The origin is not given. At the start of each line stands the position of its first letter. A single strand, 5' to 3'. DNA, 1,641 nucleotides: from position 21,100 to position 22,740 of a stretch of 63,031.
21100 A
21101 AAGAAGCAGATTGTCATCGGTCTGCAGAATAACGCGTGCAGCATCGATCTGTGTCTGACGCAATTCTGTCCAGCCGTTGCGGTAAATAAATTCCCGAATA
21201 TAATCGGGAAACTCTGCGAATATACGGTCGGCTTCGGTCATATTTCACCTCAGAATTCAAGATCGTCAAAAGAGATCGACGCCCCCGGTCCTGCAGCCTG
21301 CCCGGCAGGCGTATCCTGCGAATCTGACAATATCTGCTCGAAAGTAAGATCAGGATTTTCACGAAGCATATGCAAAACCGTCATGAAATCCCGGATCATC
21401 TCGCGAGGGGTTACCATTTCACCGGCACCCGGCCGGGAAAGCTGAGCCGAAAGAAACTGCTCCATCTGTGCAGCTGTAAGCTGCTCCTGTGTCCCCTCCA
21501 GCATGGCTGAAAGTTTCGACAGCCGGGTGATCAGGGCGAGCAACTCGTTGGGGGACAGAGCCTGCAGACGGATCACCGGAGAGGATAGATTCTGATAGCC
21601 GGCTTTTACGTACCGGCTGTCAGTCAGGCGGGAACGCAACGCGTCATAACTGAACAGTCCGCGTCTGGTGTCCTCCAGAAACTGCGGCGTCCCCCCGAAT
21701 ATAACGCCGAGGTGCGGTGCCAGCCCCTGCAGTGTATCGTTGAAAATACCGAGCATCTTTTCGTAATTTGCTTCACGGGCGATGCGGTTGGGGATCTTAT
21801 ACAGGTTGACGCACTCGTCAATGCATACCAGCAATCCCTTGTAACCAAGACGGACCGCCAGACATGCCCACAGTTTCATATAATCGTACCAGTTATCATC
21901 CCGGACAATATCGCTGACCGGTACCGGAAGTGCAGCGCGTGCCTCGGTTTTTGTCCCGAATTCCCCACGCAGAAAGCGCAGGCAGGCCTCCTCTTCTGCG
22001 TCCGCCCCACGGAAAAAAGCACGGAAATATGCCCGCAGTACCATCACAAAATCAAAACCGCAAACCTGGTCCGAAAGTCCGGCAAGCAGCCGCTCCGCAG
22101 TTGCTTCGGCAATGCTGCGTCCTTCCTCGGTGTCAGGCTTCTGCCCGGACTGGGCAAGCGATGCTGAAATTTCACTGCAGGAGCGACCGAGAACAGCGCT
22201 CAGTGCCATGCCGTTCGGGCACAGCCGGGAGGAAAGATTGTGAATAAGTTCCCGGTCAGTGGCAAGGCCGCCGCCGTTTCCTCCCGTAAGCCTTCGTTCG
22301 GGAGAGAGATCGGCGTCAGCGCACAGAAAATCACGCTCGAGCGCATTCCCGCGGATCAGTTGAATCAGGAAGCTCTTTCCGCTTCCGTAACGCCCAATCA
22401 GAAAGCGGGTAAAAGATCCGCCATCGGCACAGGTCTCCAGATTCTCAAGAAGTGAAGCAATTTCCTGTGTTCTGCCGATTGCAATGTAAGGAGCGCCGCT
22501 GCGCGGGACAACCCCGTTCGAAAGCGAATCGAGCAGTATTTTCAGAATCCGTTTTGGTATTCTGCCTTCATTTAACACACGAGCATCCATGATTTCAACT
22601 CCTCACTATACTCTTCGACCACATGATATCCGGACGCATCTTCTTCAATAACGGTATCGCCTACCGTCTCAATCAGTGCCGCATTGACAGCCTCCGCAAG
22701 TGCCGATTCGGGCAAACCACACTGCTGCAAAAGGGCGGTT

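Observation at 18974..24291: TerB-N/TerB-C protein + DUF2791 ATPase + Lhr-like helicase operon (Shango-type triad) in a core-gene neighbourhood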

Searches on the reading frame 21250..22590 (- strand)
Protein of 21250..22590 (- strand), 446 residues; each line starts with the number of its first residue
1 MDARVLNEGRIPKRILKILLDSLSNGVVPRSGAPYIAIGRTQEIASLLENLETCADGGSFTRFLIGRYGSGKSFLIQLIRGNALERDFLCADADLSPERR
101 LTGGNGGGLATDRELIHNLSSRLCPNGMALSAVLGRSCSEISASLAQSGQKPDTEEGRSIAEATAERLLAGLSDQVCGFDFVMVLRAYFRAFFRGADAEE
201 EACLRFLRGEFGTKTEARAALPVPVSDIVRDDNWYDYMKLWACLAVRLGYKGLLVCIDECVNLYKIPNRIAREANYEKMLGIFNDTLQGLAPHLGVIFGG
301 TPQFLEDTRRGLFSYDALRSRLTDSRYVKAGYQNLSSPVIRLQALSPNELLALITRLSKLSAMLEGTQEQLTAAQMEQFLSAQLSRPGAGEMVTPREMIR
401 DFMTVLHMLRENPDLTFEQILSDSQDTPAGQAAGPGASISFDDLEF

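Call 3: search_protein_families(library=pfam, proteins=[window:21250-22590:-], max_evalue=0.01)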
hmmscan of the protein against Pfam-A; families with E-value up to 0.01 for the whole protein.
window:21250-22590:- (446 aa): 2 families
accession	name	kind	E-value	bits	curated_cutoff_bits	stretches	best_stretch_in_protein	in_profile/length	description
PF10923.14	BrxC_BrxD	-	9e-133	443.6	22.2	1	11-423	1-412/414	BREX system ATP-binding protein BrxC/D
PF13191.12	AAA_16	-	0.00025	22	32.6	1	38-89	3-54/167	AAA ATPase domain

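Call 4: search_protein_families(library=padloc, proteins=[window:21250-22590:-], max_evalue=0.01)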
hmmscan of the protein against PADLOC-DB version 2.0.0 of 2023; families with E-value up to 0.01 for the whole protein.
window:21250-22590:- (446 aa): 2 families
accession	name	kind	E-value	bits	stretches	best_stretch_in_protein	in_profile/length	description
PDLC03959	SngB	-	1.2e-148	493.9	1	9-425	4-419/439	-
PDLC02494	BrxD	-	8.9e-37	125.3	1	16-416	9-405/440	BrxD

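Call 5: search_protein_families(library=ncbifam, proteins=[window:21250-22590:-], max_evalue=0.01)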
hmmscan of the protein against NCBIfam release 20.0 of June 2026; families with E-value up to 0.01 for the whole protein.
window:21250-22590:- (446 aa): 1 family
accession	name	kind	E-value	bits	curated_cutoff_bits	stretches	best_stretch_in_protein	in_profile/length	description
NF033438.1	BREX_BrxD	equivalog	1.2e-36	126.7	350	1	17-415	6-400/423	BREX system ATP-binding protein BrxD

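Call 31: search_solved_structures(query=window:21250-22590:-, max_evalue=1)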
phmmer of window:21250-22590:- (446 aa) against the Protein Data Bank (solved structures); distinct sequences matched with E-value up to 1: 0.

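Call 33: search_dna_similar(query=window:21250-22590:-, collection=plasmids, mode=protein, max_rows=15)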
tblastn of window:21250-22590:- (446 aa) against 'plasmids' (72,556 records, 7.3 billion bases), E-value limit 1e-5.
Records with a match: 696; places in all: 701; records where one place covers at least 80% of the query: 686.
Best place of each record, by identity: <60% 696.
By first word of the organism name: Klebsiella 449; Salmonella 144; Escherichia 14; Sulfitobacter 7; Phaeobacter 5; Azospirillum 4; Bradyrhizobium 4; Raoultella 4; Paracoccus 3; Mesorhizobium 3; and 48 more.
By predicted mobility (MOB-suite, as given by PLSDB): conjugative 542; non-mobilizable 109; mobilizable 45.
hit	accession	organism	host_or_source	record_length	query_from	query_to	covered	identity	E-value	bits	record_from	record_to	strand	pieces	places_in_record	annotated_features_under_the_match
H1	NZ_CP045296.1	Paenibacillus cellulositrophicus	cell culture,Thai soil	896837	6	429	95%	47.8%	7e-129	417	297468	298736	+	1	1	ATP-binding protein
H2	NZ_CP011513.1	Paenibacillus peoriae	cell culture,soil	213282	6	446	99%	45.6%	3e-128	416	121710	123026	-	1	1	ATP-binding protein | DEAD/DEAH box helicase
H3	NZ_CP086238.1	Clostridium estertheticum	single colony,bovine feces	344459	10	425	93%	44.1%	4e-115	378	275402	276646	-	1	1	ATP-binding protein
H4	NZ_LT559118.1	Nonomuraea gerenzanensis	-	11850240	19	428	92%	42.7%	2e-92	313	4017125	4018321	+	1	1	none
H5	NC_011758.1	Methylorubrum extorquens CM4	-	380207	19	444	96%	40.5%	2e-84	290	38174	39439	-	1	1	ATP-binding protein | DEAD/DEAH box helicase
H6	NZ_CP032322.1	Azospirillum argentinense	soil sample,Agricultural field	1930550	3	436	97%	39.4%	2e-91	310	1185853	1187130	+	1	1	record has no annotation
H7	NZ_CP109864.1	Paracoccus aminovorans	bacteria,human fecal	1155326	19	444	96%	40.0%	4e-83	286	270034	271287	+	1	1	record has no annotation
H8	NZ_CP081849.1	Polymorphobacter megasporae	Megaspora,lichen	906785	11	421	92%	41.3%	7e-85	291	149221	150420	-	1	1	ATP-binding protein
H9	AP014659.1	Bradyrhizobium diazoefficiens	-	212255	19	443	95%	39.6%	7e-86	294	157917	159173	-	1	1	uncharacterized protein | DEAD/DEAH box helicase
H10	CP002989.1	halophilic archaeon DL31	-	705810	2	444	99%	37.9%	5e-88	300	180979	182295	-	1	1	hypothetical protein | DEAD/DEAH box helicase domain protein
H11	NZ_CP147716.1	Bradyrhizobium sp. 27S5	-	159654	19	429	92%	40.7%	5e-88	300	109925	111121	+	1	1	ATP-binding protein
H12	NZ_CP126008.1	Bradyrhizobium elkanii USDA 94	Glycine max,soybean,root nodule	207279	19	429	92%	40.7%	2e-87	298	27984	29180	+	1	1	ATP-binding protein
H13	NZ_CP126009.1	Bradyrhizobium elkanii USDA 94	Glycine max,soybean,root nodule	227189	19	429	92%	40.7%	2e-87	298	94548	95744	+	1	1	ATP-binding protein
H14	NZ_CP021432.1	Yoonia vestfoldensis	Skeletonema marinoi strain RO5AC,Cell ...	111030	19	441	95%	39.4%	2e-86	295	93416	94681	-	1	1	ATP-binding protein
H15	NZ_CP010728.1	Phaeobacter inhibens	cell culture,clam larvae aquaculture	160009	19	441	95%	39.4%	2e-86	295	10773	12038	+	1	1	ATP-binding protein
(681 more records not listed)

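Call 34: search_dna_similar(query=window:21250-22590:-, collection=phages, mode=protein, max_rows=10)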
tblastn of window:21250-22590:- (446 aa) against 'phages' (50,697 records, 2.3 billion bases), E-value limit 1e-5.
No match.

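Call 35: get_annotated_region(hit=H2, flank=6000)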
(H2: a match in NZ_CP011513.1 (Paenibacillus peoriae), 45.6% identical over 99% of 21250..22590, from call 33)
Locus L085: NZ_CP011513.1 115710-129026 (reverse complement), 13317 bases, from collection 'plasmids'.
description: Paenibacillus peoriae strain HS311 plasmid unnamed, complete sequence
organism: Paenibacillus peoriae (NCBI taxid 59893)
taxonomy: Bacteria; Bacillota; Bacilli; Bacillales; Paenibacillaceae; Paenibacillus; Paenibacillus peoriae
host: -; source: cell culture,soil; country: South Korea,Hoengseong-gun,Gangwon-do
typing (MOB-suite, as given by PLSDB): non-mobilizable; replicon rep_cluster_2424
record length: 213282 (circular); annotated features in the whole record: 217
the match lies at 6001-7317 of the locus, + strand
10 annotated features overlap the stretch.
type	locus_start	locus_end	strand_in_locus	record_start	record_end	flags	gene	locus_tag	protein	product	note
CDS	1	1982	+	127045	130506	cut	-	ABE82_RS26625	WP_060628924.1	hypothetical protein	-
CDS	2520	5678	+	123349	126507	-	-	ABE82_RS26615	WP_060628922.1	TerB N-terminal domain-containing protein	-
CDS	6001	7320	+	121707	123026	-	-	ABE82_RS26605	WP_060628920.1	ATP-binding protein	-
CDS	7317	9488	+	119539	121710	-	-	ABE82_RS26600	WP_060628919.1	DEAD/DEAH box helicase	-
CDS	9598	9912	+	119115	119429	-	-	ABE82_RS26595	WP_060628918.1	hypothetical protein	-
CDS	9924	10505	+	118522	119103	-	-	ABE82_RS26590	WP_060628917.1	phospholipase D-like domain-containing protein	-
CDS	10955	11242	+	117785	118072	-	-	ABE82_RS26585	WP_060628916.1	hypothetical protein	-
CDS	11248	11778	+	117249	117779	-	-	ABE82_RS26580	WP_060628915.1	hypothetical protein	-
CDS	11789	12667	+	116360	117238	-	-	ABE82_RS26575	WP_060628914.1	hypothetical protein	-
CDS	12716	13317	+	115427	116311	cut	-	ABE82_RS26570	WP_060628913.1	hypothetical protein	-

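Call 36: get_annotated_region(hit=H3, flank=6000)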
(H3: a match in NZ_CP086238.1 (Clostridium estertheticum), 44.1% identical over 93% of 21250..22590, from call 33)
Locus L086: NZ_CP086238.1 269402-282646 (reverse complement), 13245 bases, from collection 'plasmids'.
description: Clostridium estertheticum strain CF002 plasmid pCF002-344, complete sequence
organism: Clostridium estertheticum (NCBI taxid 238834)
taxonomy: Bacteria; Bacillota; Clostridia; Eubacteriales; Clostridiaceae; Clostridium; Clostridium estertheticum
host: -; source: single colony,bovine feces; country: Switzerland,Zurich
typing (MOB-suite, as given by PLSDB): non-mobilizable
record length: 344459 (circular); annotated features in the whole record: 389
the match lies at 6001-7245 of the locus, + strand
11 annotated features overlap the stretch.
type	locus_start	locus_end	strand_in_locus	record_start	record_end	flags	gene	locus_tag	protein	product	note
CDS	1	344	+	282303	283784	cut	-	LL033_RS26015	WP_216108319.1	amino acid adenylation domain-containing protein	-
CDS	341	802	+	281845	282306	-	-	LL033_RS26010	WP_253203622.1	GNAT family N-acetyltransferase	-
CDS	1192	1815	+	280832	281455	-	-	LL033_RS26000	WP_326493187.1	MFS transporter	GO:0055085 - transmembrane transport [Evidence IEA]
CDS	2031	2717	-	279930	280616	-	-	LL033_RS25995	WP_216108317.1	alpha/beta hydrolase-fold protein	-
CDS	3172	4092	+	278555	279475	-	-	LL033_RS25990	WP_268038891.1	relaxase/mobilization nuclease domain-containing protein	-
CDS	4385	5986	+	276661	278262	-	-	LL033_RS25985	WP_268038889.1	TerB N-terminal domain-containing protein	-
CDS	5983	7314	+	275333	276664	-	-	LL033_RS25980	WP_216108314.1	ATP-binding protein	-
CDS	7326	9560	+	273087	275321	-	-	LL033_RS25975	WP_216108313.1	DEAD/DEAH box helicase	-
CDS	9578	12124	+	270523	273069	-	-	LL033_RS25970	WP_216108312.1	ATP-binding cassette domain-containing protein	-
CDS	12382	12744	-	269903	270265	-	-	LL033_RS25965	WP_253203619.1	IS110 family transposase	-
CDS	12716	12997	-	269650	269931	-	-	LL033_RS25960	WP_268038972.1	transposase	GO:0006313 - DNA transposition [Evidence IEA]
